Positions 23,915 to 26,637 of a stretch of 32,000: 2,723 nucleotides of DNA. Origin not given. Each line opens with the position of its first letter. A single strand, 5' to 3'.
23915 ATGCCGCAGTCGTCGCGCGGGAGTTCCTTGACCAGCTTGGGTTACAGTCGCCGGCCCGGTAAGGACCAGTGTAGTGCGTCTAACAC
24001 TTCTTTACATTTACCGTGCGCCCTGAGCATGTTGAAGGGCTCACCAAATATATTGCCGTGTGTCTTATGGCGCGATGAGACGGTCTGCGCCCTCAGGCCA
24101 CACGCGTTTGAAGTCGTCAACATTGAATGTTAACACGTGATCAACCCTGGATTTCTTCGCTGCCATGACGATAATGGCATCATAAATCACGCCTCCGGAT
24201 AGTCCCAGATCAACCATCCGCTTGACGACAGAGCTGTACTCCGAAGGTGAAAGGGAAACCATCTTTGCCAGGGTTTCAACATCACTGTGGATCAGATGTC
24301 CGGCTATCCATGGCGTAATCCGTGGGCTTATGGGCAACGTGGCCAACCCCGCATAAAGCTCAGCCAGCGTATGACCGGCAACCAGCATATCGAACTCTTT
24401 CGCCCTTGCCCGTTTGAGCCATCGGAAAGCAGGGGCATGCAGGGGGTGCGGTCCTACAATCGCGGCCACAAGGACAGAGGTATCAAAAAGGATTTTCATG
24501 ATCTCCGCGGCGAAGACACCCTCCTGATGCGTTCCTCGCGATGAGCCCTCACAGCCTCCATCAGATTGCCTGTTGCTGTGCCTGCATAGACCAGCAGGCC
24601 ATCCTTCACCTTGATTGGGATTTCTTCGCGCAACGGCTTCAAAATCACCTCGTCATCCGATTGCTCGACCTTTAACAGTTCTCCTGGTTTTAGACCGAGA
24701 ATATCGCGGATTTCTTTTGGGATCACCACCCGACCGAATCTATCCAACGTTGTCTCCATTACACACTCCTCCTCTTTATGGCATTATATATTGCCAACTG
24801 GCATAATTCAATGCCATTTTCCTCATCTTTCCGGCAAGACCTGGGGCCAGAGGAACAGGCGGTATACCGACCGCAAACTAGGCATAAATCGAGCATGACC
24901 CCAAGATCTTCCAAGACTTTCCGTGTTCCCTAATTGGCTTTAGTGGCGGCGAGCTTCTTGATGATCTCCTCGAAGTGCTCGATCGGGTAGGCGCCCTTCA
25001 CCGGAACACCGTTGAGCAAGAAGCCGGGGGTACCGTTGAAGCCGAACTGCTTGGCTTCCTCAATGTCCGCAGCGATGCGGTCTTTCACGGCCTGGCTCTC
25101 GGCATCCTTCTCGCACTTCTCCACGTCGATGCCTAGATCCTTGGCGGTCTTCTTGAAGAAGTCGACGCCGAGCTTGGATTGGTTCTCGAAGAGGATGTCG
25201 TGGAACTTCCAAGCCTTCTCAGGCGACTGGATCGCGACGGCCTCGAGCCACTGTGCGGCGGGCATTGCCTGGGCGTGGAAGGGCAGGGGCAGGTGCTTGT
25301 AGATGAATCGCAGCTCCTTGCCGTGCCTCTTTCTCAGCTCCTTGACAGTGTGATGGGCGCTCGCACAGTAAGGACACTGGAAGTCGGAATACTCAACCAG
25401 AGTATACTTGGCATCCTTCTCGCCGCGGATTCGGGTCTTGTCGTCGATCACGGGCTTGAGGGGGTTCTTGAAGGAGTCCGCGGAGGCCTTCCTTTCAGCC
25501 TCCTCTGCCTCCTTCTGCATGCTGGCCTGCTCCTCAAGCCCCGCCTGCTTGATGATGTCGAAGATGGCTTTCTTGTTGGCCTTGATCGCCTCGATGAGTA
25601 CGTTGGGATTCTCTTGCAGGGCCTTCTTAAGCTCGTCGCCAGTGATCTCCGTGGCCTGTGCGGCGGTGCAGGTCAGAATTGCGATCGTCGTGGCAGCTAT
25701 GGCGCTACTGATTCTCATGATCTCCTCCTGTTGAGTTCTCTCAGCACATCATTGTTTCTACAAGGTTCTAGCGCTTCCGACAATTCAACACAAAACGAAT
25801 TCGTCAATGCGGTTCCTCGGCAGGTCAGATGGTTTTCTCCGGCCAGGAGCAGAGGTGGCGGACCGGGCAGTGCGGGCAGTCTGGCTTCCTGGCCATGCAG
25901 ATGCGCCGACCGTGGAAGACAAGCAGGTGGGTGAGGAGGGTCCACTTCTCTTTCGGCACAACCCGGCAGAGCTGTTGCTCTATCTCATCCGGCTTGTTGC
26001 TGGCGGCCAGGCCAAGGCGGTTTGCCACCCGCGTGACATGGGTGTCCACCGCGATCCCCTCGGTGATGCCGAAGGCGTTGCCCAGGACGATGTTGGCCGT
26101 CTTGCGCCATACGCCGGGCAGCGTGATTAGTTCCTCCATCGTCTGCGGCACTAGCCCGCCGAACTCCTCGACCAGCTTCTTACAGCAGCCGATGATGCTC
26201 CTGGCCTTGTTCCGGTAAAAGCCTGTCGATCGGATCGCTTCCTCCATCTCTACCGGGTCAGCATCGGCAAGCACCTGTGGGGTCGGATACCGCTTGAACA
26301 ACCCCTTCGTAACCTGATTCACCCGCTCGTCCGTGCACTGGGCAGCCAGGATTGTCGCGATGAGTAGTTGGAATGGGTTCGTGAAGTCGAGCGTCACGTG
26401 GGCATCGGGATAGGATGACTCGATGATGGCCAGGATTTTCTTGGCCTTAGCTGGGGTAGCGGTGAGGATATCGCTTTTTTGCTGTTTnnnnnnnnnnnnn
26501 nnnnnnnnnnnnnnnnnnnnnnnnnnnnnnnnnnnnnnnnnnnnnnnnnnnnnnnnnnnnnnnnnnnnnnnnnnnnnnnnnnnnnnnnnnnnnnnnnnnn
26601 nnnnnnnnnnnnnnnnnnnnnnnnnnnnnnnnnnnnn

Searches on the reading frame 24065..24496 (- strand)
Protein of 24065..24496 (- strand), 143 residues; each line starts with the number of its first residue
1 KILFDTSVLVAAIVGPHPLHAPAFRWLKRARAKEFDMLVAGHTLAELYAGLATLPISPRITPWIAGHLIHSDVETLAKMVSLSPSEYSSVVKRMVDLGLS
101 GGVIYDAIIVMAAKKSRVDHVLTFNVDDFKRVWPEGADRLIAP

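Call 7: search_protein_families(library=pfam, proteins=[window:24065-24496:-])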
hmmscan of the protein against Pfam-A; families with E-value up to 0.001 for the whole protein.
window:24065-24496:- (143 aa): 2 families
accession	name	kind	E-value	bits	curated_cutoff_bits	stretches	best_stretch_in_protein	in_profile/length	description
PF01850.27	PIN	-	1.5e-10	42.2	23.6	1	2-132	1-117/120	PIN domain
PF13470.12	PIN_3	-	6e-07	30.7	27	1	1-126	1-114/115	PIN domain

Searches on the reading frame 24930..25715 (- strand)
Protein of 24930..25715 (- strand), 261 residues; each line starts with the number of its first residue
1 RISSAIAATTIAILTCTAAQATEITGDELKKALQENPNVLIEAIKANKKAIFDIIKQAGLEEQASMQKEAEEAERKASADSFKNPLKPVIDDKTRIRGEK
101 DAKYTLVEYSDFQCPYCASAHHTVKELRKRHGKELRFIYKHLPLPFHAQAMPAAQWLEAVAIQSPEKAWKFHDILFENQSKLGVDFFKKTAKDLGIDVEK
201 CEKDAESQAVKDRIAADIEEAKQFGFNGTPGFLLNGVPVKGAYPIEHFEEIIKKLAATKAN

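Call 7: search_protein_families(library=pfam, proteins=[window:24930-25715:-])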
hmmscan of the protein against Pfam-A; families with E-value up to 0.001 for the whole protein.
window:24930-25715:- (261 aa): 4 families
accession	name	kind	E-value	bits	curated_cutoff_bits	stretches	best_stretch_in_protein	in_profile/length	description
PF13462.12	Thioredoxin_4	-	4.2e-28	99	23.2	1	93-254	4-165/165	Thioredoxin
PF01323.26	DSBA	-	3.5e-22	79.6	25.6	2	149-252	87-190/191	DSBA-like thioredoxin domain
PF13743.12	Thioredoxin_5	-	2.3e-05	24.6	27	1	159-233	83-162/186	Thioredoxin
PF13098.12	Thioredoxin_2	-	0.00012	22.8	27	1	100-251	3-103/104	Thioredoxin-like domain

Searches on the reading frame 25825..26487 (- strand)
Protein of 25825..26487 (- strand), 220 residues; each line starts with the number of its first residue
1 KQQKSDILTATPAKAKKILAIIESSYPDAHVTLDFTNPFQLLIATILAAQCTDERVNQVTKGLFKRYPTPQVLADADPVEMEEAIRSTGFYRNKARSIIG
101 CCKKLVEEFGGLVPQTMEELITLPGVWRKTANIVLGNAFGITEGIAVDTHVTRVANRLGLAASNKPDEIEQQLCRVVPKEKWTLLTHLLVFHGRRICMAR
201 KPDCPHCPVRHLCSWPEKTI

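Call 7: search_protein_families(library=pfam, proteins=[window:25825-26487:-])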
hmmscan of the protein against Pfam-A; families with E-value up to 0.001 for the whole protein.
window:25825-26487:- (220 aa): 3 families
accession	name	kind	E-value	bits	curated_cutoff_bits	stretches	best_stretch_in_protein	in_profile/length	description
PF00730.31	HhH-GPD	-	9.3e-29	100.4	26.2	1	43-178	1-107/108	HhH-GPD superfamily base excision DNA repair protein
PF00633.29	HHH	-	1.2e-05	25.3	24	1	109-135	2-28/30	Helix-hairpin-helix motif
PF10576.14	EndIII_4Fe-2S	-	0.00067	20.3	20.5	0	197-213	1-17/17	Iron-sulfur binding domain of endonuclease III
